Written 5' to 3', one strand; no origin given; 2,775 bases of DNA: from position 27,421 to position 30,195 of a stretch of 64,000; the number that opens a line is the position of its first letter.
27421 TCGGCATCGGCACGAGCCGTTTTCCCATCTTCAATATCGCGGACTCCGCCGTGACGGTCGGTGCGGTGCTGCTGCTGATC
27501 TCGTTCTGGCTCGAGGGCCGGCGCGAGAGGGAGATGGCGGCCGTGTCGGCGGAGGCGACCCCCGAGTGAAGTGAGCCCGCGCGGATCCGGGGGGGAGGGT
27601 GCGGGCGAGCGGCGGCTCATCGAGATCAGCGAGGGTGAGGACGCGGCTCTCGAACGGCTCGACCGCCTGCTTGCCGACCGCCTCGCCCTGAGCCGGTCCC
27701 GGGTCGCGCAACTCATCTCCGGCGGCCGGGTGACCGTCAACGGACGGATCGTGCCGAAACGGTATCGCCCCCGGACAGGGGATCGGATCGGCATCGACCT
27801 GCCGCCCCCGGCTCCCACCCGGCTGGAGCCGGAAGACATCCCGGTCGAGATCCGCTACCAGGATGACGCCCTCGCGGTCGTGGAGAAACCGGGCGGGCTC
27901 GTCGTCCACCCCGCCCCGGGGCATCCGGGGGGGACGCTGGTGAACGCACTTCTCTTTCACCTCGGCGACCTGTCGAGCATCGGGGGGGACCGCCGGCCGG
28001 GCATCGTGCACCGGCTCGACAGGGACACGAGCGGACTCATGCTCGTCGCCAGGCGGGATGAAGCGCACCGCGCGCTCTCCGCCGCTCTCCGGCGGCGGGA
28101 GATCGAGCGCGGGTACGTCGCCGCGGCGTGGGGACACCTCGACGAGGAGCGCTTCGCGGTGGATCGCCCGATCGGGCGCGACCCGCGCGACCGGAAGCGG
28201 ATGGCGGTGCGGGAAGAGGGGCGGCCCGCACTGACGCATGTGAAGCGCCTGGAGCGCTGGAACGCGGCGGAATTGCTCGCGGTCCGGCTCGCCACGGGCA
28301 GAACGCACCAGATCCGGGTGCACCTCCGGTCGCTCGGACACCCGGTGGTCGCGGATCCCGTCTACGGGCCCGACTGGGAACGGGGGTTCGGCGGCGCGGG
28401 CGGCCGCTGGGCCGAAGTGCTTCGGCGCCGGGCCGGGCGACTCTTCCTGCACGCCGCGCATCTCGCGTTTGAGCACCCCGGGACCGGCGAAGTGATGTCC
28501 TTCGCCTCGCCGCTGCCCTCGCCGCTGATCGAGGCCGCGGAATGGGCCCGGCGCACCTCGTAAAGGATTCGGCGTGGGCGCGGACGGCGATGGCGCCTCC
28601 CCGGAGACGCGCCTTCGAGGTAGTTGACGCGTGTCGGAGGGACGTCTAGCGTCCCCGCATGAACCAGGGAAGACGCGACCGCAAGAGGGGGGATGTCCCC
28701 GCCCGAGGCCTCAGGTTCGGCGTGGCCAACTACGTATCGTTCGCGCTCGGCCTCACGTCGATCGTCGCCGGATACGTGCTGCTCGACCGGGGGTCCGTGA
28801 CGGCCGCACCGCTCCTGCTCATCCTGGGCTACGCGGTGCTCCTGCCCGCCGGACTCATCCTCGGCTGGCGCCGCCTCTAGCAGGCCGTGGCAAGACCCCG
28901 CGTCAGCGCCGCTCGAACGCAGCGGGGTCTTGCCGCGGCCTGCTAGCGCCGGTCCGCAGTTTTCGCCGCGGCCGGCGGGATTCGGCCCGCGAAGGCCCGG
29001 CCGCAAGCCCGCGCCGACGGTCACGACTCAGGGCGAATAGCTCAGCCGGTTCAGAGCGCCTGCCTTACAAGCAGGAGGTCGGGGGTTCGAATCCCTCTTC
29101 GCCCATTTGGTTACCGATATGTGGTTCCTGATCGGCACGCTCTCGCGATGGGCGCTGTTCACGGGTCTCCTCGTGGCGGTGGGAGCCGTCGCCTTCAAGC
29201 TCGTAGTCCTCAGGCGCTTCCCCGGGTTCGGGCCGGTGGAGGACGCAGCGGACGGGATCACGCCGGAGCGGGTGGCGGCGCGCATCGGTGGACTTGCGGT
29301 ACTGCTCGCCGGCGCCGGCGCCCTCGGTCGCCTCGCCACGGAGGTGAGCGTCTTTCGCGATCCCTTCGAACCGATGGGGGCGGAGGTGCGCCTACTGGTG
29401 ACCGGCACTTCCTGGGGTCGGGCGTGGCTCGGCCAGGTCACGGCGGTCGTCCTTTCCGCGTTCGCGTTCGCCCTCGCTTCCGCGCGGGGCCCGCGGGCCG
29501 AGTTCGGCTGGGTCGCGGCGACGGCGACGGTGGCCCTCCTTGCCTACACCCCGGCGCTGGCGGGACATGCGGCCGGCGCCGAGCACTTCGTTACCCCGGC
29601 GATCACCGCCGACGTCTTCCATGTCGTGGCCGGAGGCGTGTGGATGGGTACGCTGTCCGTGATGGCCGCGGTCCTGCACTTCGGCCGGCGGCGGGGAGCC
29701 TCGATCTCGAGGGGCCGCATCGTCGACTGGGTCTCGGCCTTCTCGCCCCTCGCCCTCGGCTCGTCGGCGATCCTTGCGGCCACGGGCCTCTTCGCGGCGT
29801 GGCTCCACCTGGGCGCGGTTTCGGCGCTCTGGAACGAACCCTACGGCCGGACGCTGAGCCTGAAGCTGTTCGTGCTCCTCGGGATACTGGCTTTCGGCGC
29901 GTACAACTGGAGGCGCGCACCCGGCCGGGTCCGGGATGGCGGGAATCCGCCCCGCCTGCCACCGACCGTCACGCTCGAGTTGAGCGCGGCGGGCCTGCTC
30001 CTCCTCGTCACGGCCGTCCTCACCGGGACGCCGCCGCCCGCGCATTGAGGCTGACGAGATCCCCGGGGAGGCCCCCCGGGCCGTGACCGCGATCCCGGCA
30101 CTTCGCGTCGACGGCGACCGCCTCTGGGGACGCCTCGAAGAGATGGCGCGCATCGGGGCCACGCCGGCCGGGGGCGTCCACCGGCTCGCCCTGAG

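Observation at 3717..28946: Family of CTAG-bounded palindromic mini-elements that sit on amber stop codons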

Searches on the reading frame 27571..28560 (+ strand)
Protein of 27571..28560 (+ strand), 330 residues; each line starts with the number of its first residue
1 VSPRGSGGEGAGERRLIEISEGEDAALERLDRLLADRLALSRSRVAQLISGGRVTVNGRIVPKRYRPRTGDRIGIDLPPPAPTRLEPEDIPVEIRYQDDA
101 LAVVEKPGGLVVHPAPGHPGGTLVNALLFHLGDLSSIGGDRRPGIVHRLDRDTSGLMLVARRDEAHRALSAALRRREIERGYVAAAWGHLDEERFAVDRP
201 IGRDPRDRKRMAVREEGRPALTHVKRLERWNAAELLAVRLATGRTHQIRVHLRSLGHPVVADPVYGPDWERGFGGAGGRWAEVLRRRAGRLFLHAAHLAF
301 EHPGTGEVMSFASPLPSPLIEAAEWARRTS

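Call 16: search_protein_families(library=pfam, proteins=[window:27571-28560:+], max_evalue=0.01)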
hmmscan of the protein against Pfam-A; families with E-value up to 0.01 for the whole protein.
window:27571-28560:+ (330 aa): 2 families
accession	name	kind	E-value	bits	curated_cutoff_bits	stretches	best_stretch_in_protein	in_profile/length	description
PF00849.27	PseudoU_synth_2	-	3.9e-29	102.3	26.8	1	101-253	2-151/152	RNA pseudouridylate synthase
PF01479.30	S4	-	7.3e-10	38.9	22.8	1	28-73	1-48/48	S4 domain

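Call 49: find_homologous_proteins(query=window:27571-28560:+, max_evalue=1e-60)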
Query window:27571-28560:+ (330 aa): 7153 proteins with E <= 1e-60 among 8000 candidates; the best 120 are listed.
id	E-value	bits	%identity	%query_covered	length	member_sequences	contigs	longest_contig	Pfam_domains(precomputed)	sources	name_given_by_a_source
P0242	1.3e-212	723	100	100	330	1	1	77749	PF00849.28,PF01479.31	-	-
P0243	3.2e-186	637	88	100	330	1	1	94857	PF00849.28,PF01479.31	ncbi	-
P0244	2.4e-181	621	86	100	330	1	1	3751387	PF00849.28,PF01479.31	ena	-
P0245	1.3e-179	615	87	98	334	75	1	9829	PF00849.28,PF01479.31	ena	-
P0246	1.1e-178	612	85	100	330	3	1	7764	PF00849.28,PF01479.31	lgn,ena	-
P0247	1.7e-178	611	85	100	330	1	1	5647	PF00849.28,PF01479.31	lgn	-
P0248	4.2e-178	610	85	100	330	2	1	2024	PF00849.28,PF01479.31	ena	-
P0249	5.1e-176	603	84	100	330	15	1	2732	PF00849.28,PF01479.31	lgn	-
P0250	1.8e-175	601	84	100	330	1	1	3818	PF00849.28,PF01479.31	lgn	-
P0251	4.0e-165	567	79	100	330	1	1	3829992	PF00849.28,PF01479.31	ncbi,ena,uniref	ncbi:RluA family pseudouridine synthase [Candidatus Palauibacter sp.]|uniref:RluA family pseudouridi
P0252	2.8e-161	555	78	100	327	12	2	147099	PF00849.28,PF01479.31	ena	-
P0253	2.4e-159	548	77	100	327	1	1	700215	PF00849.28,PF01479.31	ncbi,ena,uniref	ncbi:RluA family pseudouridine synthase [Candidatus Palauibacter sp.]|uniref:RluA family pseudouridi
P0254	5.9e-159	547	76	100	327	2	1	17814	PF00849.28,PF01479.31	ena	-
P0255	2.2e-158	545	77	100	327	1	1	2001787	PF00849.28,PF01479.31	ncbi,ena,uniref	ncbi:RluA family pseudouridine synthase [Candidatus Palauibacter sp.]|uniref:RluA family pseudouridi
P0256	9.7e-157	540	77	100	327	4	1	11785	PF00849.28,PF01479.31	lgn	-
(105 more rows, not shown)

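Call 50: find_encoding_contigs(protein=P0243, flank=10000, max_places=1)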
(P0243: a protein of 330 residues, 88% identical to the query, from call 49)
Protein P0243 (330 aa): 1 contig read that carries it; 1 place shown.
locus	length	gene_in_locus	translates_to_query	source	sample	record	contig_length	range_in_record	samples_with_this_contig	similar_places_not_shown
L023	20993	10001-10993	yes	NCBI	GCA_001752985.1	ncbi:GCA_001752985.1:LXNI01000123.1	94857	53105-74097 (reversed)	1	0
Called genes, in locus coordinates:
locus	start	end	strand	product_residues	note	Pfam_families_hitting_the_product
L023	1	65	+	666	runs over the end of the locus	PF06480:FtsH_ext, PF00004:AAA, PF07728:AAA_5 (weak), PF17862:AAA_lid_3, PF01434:Peptidase_M41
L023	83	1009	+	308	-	PF00809:Pterin_bind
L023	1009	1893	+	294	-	PF19293:CdaA_N (weak), PF02457:DAC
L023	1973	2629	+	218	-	PF01618:MotA_ExbB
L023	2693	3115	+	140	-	PF02472:ExbD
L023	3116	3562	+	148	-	PF02472:ExbD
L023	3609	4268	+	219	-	PF03544:TonB_C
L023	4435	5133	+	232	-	PF01168:Ala_racemase_N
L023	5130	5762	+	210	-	PF05103:DivIVA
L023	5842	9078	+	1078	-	PF00133:tRNA-synt_1, PF09334:tRNA-synt_1g (weak), PF08264:Anticodon_1, PF19302:DUF5915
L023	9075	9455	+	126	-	PF01258:zf-dskA_traR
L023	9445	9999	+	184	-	PF01252:Peptidase_A8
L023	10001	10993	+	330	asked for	PF01479:S4, PF00849:PseudoU_synth_2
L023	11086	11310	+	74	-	-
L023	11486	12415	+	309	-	PF05425:CopD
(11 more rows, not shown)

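Call 51: find_encoding_contigs(protein=P0244, flank=10000, max_places=1)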
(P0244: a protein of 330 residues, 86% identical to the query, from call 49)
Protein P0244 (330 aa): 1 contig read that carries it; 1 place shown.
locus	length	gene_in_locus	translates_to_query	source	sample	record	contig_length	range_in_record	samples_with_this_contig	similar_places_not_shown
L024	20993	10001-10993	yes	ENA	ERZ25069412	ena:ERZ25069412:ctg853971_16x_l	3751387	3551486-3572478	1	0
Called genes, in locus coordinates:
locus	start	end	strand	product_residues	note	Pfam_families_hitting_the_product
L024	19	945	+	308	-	PF00809:Pterin_bind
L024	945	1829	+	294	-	PF19293:CdaA_N (weak), PF02457:DAC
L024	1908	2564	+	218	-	PF01618:MotA_ExbB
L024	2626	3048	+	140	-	PF02472:ExbD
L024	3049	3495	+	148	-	PF02472:ExbD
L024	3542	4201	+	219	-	PF03544:TonB_C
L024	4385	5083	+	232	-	PF01168:Ala_racemase_N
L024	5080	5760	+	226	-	PF05103:DivIVA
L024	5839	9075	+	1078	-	PF00133:tRNA-synt_1, PF09334:tRNA-synt_1g (weak), PF08264:Anticodon_1, PF19302:DUF5915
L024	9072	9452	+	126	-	PF01258:zf-dskA_traR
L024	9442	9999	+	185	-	PF01252:Peptidase_A8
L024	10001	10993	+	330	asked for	PF01479:S4, PF00849:PseudoU_synth_2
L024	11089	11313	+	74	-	-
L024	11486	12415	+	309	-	PF05425:CopD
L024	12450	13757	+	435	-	PF04389:Peptidase_M28 (faint), PF01546:Peptidase_M20, PF07687:M20_dimer (weak)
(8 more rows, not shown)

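Call 52: find_encoding_contigs(protein=P0251, flank=10000, max_places=1)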
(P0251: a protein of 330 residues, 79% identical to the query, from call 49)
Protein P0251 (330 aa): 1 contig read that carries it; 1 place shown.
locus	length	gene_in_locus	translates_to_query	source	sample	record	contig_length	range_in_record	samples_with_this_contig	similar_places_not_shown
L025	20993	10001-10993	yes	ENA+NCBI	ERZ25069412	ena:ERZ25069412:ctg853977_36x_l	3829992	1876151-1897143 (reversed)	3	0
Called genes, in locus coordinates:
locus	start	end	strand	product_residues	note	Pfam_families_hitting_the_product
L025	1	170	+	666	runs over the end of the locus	PF06480:FtsH_ext, PF00004:AAA, PF07728:AAA_5 (weak), PF17862:AAA_lid_3, PF01434:Peptidase_M41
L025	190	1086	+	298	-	PF00809:Pterin_bind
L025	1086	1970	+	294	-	PF19293:CdaA_N (weak), PF02457:DAC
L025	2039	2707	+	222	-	PF01618:MotA_ExbB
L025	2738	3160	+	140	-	PF02472:ExbD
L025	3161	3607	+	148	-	PF02472:ExbD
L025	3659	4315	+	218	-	PF03544:TonB_C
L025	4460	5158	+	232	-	PF01168:Ala_racemase_N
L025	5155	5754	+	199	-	PF05103:DivIVA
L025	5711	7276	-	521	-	-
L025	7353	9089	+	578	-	PF00133:tRNA-synt_1, PF09334:tRNA-synt_1g (weak), PF08264:Anticodon_1, PF19302:DUF5915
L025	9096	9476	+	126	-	PF01258:zf-dskA_traR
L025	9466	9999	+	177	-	PF01252:Peptidase_A8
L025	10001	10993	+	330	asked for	PF01479:S4 (weak), PF00849:PseudoU_synth_2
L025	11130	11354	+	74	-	-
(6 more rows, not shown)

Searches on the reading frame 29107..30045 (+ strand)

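Call 16: search_protein_families(library=pfam, proteins=[window:29107-30045:+], max_evalue=0.01)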
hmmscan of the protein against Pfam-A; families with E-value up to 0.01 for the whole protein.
window:29107-30045:+ (313 aa): 1 family
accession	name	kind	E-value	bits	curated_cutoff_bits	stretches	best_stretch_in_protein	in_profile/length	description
PF05425.18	CopD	-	2e-15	57.5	32.1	1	209-305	4-105/105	Copper resistance protein D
